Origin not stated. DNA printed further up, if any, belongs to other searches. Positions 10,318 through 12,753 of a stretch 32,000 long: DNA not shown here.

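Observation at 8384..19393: GT2 + tandem YfhO-like GT-C proteins + tandem membrane-anchored AP-superfamily enzymes: a teichoic-acid-style decoration module in an unexpected setting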

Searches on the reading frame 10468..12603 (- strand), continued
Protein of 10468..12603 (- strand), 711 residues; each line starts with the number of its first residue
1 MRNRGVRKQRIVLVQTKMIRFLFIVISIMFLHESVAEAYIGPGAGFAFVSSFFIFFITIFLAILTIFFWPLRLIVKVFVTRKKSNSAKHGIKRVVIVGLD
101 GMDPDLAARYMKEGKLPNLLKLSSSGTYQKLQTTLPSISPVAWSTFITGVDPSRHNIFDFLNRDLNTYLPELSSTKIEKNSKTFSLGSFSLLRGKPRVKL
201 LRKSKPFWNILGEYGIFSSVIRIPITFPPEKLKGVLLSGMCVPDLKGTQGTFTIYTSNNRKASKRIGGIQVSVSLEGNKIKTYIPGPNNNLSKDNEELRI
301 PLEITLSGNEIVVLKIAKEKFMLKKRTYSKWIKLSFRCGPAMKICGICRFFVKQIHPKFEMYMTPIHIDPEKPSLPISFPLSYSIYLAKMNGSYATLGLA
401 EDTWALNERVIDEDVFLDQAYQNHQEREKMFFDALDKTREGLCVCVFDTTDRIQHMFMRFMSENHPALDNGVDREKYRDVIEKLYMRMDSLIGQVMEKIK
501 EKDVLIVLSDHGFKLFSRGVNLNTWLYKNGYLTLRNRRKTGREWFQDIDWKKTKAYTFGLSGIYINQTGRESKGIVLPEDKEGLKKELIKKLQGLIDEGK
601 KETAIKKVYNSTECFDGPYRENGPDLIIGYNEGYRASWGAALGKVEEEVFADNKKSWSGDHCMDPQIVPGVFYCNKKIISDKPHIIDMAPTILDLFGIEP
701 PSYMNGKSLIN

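Call 72: search_protein_families(library=pfam, proteins=[L083:4866-6692:-, L071:13662-14390:-, L081:52-2781:+, L072:15211-16665:+, L068:19369-20670:-, L045:4473-5045:+, L028:15972-17204:+, L051:850-1425:-, L021:18700-19626:-, L021:7155-9302:+], max_evalue=0.001)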
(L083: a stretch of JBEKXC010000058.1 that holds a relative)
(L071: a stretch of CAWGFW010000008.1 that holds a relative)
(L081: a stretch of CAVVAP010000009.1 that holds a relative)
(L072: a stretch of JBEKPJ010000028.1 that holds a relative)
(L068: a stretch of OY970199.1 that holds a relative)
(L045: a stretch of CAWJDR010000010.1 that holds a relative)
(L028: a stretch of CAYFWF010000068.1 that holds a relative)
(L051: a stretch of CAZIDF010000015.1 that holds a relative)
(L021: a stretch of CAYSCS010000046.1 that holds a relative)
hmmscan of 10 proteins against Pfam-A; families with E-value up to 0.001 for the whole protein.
L083:4866-6692:- (608 aa): 17 families
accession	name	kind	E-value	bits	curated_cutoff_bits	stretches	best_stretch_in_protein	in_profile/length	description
PF00884.28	Sulfatase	-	1.8e-39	136.3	25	1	37-320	1-299/301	Sulfatase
PF01663.27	Phosphodiest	-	2.8e-14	53.9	23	2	208-253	173-221/342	Type I phosphodiesterase / nucleotide pyrophosphatase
PF00515.34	TPR_1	-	1.2e-11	44.3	27.8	1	513-543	3-33/34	Tetratricopeptide repeat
PF13431.12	TPR_17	-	3.3e-11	43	24.4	0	536-565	4-33/34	Tetratricopeptide repeat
PF16347.10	SGSH_C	-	6.1e-11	43.1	29.3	1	266-405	10-137/154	N-sulphoglucosamine sulphohydrolase, C-terminal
PF07719.23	TPR_2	-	1.2e-10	41.1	27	1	513-543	3-33/34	Tetratricopeptide repeat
PF13414.12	TPR_11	-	9.3e-10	38.5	26.8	1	520-557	3-40/42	TPR repeat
PF14559.12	TPR_19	-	2.2e-09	38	25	2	523-567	3-47/68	Tetratricopeptide repeat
PF13432.12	TPR_16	-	9.6e-09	36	32.7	1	515-565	1-51/65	Tetratricopeptide repeat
PF13428.12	TPR_14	-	5.4e-07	30.1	23.5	1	513-552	3-42/44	Tetratricopeptide repeat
PF13181.12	TPR_8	-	6.3e-07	29.5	25.7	0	513-543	3-33/34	Tetratricopeptide repeat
PF13424.12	TPR_12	-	1.9e-06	28.4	30.1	1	513-569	5-69/77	Tetratricopeptide repeat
PF12895.13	ANAPC3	-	3.7e-05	24.4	27.2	1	501-569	12-80/82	Anaphase-promoting complex, cyclosome, subunit 3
PF13174.12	TPR_6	-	7.8e-05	23.5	26.3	0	513-544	2-33/33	Tetratricopeptide repeat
PF07721.20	TPR_4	-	0.00029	21.6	27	0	580-600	2-22/26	Tetratricopeptide repeat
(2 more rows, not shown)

L071:13662-14390:- (242 aa): 1 family
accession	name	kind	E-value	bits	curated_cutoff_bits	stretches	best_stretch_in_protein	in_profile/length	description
PF06181.16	Urate_ox_N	-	1.2e-09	38.5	26.9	1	52-239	63-242/295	Urate oxidase N-terminal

L081:52-2781:+ (909 aa): 2 families
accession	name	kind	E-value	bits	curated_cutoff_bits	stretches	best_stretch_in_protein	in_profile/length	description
PF25183.1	OMP_b-brl_4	-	2.1e-131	440.4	30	1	40-876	3-827/838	Outer membrane beta barrel domain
PF13399.11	LytR_C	-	0.00096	20.5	22.2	0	768-807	5-47/86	LytR cell envelope-related transcriptional attenuator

L072:15211-16665:+ (484 aa): 9 families
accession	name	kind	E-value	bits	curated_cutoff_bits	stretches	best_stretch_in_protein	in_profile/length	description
PF13167.11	GTP-bdg_N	-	6.1e-33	113.7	25.4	1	86-174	1-89/89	GTP-binding GTPase N-terminal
PF16360.10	GTP-bdg_M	-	6.2e-30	104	29.5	1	176-254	1-79/79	GTP-binding GTPase Middle Region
PF01926.29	MMR_HSR1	-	2e-20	73.4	21.9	1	262-380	2-113/113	50S ribosome-binding GTPase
PF00350.29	Dynamin_N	-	8e-06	26.4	27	0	262-297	1-36/168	Dynamin family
PF00009.33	GTP_EFTU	-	9.1e-05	22.6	26.5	0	355-425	105-186/188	Elongation factor Tu GTP binding domain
PF00005.33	ABC_tran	-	0.00025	22.1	25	1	261-376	13-101/137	ABC transporter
PF02421.24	FeoB_N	-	0.00035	20.6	27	1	262-295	3-36/156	Ferrous iron transport protein B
PF03193.22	RsgA_GTPase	-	0.00039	20.7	30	0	252-285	99-132/174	RsgA GTPase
PF16897.10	MMR_HSR1_Xtn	-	0.0006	20.2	35.2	0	352-421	34-100/106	C-terminal region of MMR_HSR1 domain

L068:19369-20670:- (433 aa): 2 families
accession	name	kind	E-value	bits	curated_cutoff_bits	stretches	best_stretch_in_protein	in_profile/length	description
PF00557.29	Peptidase_M24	-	5.7e-56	190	23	1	211-413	2-208/208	Metallopeptidase family M24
PF01321.24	Creatinase_N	-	1.6e-21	77.6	22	1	64-203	1-128/128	Creatinase/Prolidase N-terminal domain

L045:4473-5045:+ (190 aa): 2 families
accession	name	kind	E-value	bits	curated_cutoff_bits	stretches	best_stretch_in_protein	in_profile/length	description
PF13469.12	Sulfotransfer_3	-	3.6e-10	40.9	27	1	84-165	126-211/216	Sulfotransferase family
PF00685.33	Sulfotransfer_1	-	5e-06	26.5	22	1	4-180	5-195/255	Sulfotransferase domain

L028:15972-17204:+ (410 aa): 3 families
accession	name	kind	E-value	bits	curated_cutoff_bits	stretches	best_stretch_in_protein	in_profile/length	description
PF00155.27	Aminotran_1_2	-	9.6e-47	160.3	19.7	1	83-399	30-359/361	Aminotransferase class I and II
PF00266.25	Aminotran_5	-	5.8e-08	32.5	21.5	1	94-227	42-177/371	Aminotransferase class-V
PF04864.19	Alliinase_C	-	8.8e-06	25.3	22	1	167-292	118-231/363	Allinase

L051:850-1425:- (191 aa): 2 families
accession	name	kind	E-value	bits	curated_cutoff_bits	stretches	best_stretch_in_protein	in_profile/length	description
PF00881.29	Nitroreductase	-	2.4e-29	103.1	23.5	1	7-151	1-167/167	Nitroreductase family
PF14512.11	TM1586_NiRdase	-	1.4e-14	54.7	27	2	83-156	68-137/215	Putative TM nitroreductase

L021:18700-19626:- (308 aa): 5 families
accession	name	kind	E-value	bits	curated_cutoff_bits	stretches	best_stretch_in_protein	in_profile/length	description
PF00005.33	ABC_tran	-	9.2e-28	98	25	1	20-162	1-137/137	ABC transporter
PF13304.12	AAA_21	-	1.9e-13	51.6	27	1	117-191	221-298/304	AAA domain, putative AbiEii toxin, Type IV TA system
PF13476.12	AAA_23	-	1.4e-07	32.8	27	1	15-49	5-39/201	AAA domain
PF02463.25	SMC_N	-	4.5e-06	26.7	40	1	22-190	17-197/220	RecF/RecN/SMC N terminal domain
PF13175.12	AAA_15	-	9.8e-05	22.6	32.1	0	19-49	13-43/374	AAA ATPase domain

L021:7155-9302:+ (715 aa): 7 families
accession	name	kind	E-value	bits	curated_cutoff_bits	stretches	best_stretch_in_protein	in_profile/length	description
PF13549.11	ATP-grasp_5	-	1.9e-85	286.2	27.6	1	492-714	1-221/221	ATP-grasp domain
PF13607.11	Succ_CoA_lig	-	5.5e-54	182.1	27.4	1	166-307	1-138/138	Succinyl-CoA ligase like flavodoxin domain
PF13380.12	CoA_binding_2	-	2.6e-24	86.3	22.8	1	22-148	1-115/116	CoA binding domain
PF02629.25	CoA_binding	-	2.2e-16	60.8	22.3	1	21-112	3-97/97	CoA binding domain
PF19045.5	Ligase_CoA_2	-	2.5e-13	50.8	23.7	1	318-453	1-141/162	Ligase-CoA domain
PF08442.15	ATP-grasp_2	-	2.5e-06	27.7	29.5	1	501-697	2-201/202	ATP-grasp domain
PF00549.24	Ligase_CoA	-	0.00013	22.5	24.5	0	172-227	1-58/128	CoA-ligase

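Call 75: search_protein_families(library=ncbifam, proteins=[L083:4866-6692:-], max_evalue=0.01)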
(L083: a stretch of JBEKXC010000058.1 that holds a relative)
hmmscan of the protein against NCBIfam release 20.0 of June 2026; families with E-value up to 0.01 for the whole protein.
L083:4866-6692:- (608 aa): 41 families (the best 25 are shown)
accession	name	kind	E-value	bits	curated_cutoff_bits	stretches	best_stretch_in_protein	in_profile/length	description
NF010322.0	PRK13759.1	equivalog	2.7e-39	135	481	2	213-406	267-443/486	arylsulfatase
TIGR03417.1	chol_sulfatase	equivalog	1.1e-30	107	433.45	2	215-420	254-439/500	choline-sulfatase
NF045661.1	HdlasePehA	equivalog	3.2e-22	78.8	900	2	210-340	278-395/506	phosphoric/sulfuric ester hydrolase PehA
NF052527.1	Mn_arylsulf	exception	3.1e-17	62.7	850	2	36-132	1-97/479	manganese-dependent arylsulfatase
NF040959.1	MamA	equivalog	3.9e-14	52.6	200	1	512-598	72-158/204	magnetosome protein MamA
TIGR02917.1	PEP_TPR_lipo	equivalog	6.6e-08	30.9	312.2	1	505-599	50-145/899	XrtA/PEP-CTERM system TPR-repeat protein PrsT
NF007160.0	PRK09598.1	equivalog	2.5e-07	29.4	561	1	212-265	402-453/523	phosphoethanolamine--lipid A transferase EptA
NF028537.1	P_eth_NH2_trans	domain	3.1e-07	29.3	500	1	212-286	409-486/527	phosphoethanolamine--lipid A transferase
NF038282.1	LapC_YejM_PbgA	exception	5.5e-07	28.3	825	1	29-283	251-478/584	LPS biosynthesis-modulating metalloenzyme YejM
NF008619.0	PRK11598.1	equivalog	7.2e-07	28.1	660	1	211-282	416-490/546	phosphoethanolamine transferase EptA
NF033409.0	poly_MCR3_broad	equivalog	1.2e-06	27.5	1075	1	210-278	406-477/535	MCR-3-related phosphoethanolamine--lipid A transferase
NF033758.1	gliding_GltE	equivalog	1.5e-06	27.5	225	1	486-601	203-312/411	adventurous gliding motility TPR repeat lipoprotein GltE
NF033408.5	polymyxin_MCR3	exception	4.2e-06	25.6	1225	1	211-277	411-480/540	MCR-3 family phosphoethanolamine--lipid A transferase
NF038075.1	fam_STM4013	hypoth_equivalog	4.6e-06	26.3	250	1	214-265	198-246/261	STM4013/SEN3800 family hydrolase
TIGR02521.1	type_IV_pilW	equivalog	6.7e-06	25.8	154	1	499-572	53-126/234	type IV pilus biogenesis/stability protein PilW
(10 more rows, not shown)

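Call 88: search_protein_families(library=padloc, proteins=[window:10468-12603:-], max_evalue=0.01)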
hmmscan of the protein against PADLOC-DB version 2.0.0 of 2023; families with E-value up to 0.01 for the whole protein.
window:10468-12603:- (711 aa): 0 families
